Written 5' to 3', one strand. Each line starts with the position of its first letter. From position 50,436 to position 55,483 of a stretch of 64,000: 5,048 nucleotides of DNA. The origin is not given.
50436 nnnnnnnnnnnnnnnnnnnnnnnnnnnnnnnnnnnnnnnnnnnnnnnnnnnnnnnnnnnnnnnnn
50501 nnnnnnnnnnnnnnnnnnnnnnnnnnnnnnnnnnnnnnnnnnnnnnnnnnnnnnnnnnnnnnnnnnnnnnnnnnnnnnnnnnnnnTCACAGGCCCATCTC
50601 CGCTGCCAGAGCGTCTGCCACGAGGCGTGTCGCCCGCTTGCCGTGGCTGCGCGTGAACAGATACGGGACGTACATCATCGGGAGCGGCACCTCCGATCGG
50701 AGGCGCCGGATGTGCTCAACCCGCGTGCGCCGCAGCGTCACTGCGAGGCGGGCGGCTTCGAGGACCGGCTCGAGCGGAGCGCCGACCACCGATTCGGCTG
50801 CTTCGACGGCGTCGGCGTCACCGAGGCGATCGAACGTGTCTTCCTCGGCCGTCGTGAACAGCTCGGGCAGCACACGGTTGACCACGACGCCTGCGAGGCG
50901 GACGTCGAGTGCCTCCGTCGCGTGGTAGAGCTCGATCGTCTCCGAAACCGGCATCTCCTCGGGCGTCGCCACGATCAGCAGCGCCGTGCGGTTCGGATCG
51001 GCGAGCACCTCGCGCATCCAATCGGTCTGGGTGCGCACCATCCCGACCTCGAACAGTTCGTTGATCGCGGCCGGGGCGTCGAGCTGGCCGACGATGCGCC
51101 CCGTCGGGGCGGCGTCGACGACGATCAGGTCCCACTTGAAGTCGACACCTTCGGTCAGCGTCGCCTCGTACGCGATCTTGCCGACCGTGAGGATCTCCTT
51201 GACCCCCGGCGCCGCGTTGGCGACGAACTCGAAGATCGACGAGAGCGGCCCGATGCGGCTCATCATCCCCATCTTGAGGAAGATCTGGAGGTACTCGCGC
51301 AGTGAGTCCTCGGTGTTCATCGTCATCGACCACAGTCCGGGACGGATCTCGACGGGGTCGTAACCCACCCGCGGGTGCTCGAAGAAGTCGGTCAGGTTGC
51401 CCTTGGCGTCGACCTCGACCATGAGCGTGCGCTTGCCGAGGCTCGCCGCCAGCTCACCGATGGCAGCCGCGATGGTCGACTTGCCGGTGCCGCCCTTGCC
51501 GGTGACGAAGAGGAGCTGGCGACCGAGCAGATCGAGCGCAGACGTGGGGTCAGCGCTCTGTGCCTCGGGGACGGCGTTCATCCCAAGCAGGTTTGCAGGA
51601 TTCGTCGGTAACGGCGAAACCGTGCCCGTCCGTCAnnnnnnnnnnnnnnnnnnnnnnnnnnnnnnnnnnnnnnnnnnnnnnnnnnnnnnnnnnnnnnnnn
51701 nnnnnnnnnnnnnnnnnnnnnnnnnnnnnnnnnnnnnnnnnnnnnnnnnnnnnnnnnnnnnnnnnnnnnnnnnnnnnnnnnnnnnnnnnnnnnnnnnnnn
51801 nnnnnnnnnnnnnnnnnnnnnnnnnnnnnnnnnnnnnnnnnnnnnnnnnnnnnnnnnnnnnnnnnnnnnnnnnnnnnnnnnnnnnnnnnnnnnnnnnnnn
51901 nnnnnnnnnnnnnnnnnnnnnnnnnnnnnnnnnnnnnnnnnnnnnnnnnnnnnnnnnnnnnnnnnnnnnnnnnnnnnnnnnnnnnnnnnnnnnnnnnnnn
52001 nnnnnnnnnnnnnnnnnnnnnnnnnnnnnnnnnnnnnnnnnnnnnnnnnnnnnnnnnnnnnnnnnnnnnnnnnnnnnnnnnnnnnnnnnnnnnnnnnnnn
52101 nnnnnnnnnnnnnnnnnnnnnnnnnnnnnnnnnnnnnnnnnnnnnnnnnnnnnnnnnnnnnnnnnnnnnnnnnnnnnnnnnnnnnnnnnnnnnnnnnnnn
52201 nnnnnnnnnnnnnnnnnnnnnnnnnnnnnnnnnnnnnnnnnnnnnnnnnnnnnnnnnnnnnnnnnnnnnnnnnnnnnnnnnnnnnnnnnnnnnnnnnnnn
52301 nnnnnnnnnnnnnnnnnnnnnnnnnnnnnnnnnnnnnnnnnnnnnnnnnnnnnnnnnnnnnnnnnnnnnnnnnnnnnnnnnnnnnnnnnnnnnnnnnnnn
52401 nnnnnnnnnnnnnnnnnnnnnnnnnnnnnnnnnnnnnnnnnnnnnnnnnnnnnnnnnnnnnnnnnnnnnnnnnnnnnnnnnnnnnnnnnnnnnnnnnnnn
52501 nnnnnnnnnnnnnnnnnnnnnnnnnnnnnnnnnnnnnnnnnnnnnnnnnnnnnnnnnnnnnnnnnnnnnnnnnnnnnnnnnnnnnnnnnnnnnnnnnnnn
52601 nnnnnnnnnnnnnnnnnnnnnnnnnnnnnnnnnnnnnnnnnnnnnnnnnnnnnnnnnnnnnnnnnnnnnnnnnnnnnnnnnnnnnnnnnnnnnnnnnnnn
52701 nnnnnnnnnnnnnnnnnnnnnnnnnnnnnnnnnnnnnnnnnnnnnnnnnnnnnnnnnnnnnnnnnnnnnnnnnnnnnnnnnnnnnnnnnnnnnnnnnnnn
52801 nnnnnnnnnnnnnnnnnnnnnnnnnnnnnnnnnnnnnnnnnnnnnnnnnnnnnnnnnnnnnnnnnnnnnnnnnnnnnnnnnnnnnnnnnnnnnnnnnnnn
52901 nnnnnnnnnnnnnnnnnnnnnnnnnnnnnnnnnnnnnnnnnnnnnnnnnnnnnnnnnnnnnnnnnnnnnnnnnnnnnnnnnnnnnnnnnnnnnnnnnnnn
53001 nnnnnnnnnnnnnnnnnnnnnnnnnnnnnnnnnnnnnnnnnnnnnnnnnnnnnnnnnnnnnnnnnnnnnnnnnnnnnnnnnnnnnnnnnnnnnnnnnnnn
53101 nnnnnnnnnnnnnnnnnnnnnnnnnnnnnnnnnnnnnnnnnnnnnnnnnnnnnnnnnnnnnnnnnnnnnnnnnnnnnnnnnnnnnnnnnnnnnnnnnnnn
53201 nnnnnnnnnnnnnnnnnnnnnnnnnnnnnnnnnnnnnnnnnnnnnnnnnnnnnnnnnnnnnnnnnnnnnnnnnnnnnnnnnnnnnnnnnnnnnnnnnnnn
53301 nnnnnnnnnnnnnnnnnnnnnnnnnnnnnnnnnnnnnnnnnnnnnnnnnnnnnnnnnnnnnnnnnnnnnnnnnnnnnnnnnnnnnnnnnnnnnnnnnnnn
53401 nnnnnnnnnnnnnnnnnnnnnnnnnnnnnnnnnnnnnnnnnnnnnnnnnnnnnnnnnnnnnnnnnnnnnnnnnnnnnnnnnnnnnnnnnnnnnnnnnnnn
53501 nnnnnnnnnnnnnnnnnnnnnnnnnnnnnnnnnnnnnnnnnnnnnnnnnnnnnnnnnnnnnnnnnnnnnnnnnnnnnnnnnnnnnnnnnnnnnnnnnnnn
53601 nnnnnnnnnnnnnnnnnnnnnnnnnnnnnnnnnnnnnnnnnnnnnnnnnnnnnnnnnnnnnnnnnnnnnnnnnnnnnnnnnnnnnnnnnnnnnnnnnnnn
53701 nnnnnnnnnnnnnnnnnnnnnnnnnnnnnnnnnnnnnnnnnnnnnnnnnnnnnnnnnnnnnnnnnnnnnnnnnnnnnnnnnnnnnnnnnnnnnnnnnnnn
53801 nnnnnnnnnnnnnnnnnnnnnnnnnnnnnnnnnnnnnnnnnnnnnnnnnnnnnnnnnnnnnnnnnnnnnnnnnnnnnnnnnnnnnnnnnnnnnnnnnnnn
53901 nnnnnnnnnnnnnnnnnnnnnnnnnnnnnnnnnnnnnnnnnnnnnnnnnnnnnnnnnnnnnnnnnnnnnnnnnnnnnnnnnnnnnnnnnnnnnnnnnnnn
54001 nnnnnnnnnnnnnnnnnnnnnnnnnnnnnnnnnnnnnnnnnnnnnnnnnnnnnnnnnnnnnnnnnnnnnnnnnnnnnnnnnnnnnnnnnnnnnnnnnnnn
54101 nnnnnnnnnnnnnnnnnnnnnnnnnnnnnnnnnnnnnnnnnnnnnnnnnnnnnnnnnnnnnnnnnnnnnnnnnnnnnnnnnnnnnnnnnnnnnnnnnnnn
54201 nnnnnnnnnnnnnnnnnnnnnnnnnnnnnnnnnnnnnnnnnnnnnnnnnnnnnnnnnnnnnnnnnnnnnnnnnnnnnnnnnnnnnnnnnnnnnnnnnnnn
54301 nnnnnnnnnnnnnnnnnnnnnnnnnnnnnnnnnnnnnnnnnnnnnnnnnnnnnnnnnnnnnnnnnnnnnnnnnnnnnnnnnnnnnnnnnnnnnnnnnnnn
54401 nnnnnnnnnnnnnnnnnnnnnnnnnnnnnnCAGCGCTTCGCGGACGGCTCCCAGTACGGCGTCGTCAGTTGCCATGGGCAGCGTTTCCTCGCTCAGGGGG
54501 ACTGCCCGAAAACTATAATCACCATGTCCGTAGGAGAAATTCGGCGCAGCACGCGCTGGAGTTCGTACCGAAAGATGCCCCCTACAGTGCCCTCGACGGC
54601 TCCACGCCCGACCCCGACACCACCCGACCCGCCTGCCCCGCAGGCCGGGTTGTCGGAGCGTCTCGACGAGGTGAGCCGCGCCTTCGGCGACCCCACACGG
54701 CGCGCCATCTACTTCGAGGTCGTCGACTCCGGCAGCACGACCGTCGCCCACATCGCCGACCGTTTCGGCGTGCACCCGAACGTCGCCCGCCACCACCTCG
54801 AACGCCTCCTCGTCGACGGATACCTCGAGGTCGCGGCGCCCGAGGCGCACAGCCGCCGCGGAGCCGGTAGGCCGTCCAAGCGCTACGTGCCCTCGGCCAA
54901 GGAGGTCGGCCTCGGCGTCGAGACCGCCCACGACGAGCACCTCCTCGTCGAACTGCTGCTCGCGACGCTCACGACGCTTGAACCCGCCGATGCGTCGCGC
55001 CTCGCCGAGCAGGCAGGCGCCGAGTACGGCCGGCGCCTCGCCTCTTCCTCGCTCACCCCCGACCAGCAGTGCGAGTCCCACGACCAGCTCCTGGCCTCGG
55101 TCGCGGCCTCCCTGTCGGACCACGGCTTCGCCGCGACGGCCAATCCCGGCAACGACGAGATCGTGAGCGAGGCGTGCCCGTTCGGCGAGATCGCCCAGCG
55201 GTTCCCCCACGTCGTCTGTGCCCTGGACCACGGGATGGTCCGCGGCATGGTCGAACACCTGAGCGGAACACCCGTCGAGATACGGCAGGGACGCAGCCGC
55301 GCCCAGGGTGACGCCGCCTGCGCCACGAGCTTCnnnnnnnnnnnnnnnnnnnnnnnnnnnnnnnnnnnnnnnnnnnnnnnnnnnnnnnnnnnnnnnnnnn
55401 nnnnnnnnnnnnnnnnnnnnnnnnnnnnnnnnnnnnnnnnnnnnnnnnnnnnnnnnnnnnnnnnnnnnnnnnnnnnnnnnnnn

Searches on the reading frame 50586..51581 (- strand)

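Call 3: search_protein_families(library=pfam, proteins=[window:50586-51581:-], max_evalue=0.01)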
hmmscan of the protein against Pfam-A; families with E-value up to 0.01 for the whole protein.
window:50586-51581:- (331 aa): 6 families
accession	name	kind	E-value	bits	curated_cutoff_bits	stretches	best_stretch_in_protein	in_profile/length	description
PF02374.21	ArsA_ATPase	-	2.3e-31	109.6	24.3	2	23-178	3-153/305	Anion-transporting ATPase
PF01656.29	CbiA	-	2.1e-12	47.5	25.4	1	24-250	2-96/125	CobQ/CobB/MinD/ParA nucleotide binding domain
PF13614.12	AAA_31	-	4.8e-07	30.3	27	1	25-99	6-74/177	AAA domain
PF10609.15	ParA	-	1.2e-05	25.3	27.1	1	23-61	6-44/246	NUBPL iron-transfer P-loop NTPase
PF00142.24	Fer4_NifH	-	0.00014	21.8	25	1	26-66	5-45/271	4Fe-4S iron sulfur cluster binding proteins, NifH/frxC family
PF13401.12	AAA_22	-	0.00095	19.9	27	1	20-69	4-53/130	AAA domain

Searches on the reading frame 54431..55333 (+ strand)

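Call 72: search_protein_families(library=pfam, proteins=[window:54431-55333:+], max_evalue=0.0001)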
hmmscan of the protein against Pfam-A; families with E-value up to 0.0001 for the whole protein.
window:54431-55333:+ (301 aa): 1 family
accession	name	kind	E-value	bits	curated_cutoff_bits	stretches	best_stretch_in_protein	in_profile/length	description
PF12840.13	HTH_20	-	3.6e-07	30.5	27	1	86-127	2-43/51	Helix-turn-helix domain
